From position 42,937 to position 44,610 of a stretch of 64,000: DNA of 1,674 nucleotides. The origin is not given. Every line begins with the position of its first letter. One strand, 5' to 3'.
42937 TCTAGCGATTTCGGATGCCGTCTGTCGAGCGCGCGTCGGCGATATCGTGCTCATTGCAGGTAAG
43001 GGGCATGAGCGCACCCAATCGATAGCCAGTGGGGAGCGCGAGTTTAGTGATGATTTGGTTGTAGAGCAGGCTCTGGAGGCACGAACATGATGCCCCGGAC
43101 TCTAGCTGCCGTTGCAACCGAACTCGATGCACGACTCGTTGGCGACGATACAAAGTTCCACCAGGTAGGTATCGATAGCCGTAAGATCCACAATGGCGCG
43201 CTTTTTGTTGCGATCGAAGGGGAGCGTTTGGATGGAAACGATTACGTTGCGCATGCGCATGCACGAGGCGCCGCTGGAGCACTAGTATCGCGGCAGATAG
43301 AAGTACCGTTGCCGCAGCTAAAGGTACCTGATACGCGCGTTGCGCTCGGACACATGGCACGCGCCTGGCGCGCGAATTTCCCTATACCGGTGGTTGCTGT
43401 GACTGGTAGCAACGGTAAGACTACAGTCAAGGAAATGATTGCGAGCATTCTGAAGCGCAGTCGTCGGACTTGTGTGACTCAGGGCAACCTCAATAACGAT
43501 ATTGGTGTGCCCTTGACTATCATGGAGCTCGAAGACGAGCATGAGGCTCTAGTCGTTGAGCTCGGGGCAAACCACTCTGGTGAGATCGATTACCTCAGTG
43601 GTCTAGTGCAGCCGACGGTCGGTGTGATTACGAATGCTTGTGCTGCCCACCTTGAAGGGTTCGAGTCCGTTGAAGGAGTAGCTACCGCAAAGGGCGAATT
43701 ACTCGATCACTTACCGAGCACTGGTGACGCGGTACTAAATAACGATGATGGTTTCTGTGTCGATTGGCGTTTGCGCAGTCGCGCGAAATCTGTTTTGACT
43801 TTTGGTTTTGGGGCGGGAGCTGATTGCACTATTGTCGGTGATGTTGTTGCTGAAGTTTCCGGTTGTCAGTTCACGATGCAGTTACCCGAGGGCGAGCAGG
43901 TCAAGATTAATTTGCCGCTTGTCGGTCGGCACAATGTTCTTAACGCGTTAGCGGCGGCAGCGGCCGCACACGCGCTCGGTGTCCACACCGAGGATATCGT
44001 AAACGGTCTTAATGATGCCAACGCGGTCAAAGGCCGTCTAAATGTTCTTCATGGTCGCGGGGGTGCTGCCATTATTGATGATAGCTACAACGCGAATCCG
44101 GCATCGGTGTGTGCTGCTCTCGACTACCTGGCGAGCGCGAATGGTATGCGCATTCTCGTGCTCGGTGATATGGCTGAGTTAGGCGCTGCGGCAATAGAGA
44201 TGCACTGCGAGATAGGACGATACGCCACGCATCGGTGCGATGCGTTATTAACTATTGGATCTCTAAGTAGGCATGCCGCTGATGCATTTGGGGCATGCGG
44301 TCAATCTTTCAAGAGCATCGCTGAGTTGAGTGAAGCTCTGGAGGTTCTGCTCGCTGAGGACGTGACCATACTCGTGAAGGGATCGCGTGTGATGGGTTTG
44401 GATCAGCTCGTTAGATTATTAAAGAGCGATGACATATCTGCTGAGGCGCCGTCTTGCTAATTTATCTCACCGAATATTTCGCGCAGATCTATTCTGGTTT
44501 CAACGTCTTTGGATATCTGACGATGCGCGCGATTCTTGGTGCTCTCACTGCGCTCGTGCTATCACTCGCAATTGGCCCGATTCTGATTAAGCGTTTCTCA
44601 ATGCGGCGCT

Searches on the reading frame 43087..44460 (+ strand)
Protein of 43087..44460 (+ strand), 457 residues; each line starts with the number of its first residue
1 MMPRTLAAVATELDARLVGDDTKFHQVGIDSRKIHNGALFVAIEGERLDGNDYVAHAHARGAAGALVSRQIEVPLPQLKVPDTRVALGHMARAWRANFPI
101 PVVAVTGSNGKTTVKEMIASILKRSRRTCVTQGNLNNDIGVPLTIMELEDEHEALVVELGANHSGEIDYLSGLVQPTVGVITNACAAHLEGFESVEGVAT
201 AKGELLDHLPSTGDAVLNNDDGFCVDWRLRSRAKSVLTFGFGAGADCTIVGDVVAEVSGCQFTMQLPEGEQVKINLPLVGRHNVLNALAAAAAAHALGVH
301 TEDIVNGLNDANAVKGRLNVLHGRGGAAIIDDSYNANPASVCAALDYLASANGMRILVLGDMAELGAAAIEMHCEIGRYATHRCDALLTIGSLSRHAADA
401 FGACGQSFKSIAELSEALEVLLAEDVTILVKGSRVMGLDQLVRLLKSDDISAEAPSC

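Call 16: find_encoding_contigs(protein=window:43087-44460:+, flank=10000, max_places=8)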
Protein window:43087-44460:+ (457 aa): 5 contigs read that carry it; 5 places shown.
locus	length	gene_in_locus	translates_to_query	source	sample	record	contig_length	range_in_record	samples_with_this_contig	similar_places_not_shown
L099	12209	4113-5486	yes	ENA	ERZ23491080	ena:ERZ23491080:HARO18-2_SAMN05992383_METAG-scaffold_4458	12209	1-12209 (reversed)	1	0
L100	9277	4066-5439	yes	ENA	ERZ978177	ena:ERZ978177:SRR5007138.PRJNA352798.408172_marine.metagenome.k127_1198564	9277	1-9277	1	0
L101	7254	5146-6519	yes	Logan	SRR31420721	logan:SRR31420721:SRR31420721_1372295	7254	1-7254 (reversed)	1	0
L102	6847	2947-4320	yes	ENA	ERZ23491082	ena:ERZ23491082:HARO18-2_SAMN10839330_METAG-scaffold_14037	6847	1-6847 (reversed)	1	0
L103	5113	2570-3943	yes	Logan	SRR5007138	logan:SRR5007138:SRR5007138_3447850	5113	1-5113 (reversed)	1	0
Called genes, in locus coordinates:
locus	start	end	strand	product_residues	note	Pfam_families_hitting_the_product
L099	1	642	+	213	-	?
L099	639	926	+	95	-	PF04999:FtsL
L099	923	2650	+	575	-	PF03717:PBP_dimer, PF00905:Transpeptidase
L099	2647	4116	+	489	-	PF01225:Mur_ligase (weak), PF08245:Mur_ligase_M, PF02875:Mur_ligase_C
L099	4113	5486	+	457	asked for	PF01225:Mur_ligase, PF08245:Mur_ligase_M, PF02875:Mur_ligase_C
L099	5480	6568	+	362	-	PF00953:Glycos_transf_4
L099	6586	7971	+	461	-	PF01266:DAO, PF21799:MurD-like_N, PF08245:Mur_ligase_M, PF02875:Mur_ligase_C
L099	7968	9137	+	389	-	PF01098:FTSW_RODA_SPOVE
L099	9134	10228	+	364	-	PF03033:Glyco_transf_28, PF04101:Glyco_tran_28_C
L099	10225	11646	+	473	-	PF01225:Mur_ligase, PF08245:Mur_ligase_M, PF02875:Mur_ligase_C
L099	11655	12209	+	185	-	?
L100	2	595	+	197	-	?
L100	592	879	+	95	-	PF04999:FtsL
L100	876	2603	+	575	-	PF03717:PBP_dimer, PF00905:Transpeptidase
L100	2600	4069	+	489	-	PF01225:Mur_ligase (weak), PF08245:Mur_ligase_M, PF02875:Mur_ligase_C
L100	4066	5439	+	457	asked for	PF01225:Mur_ligase, PF08245:Mur_ligase_M, PF02875:Mur_ligase_C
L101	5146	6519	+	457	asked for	PF01225:Mur_ligase, PF08245:Mur_ligase_M, PF02875:Mur_ligase_C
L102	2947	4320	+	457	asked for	PF01225:Mur_ligase, PF08245:Mur_ligase_M, PF02875:Mur_ligase_C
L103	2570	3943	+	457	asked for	PF01225:Mur_ligase, PF08245:Mur_ligase_M, PF02875:Mur_ligase_C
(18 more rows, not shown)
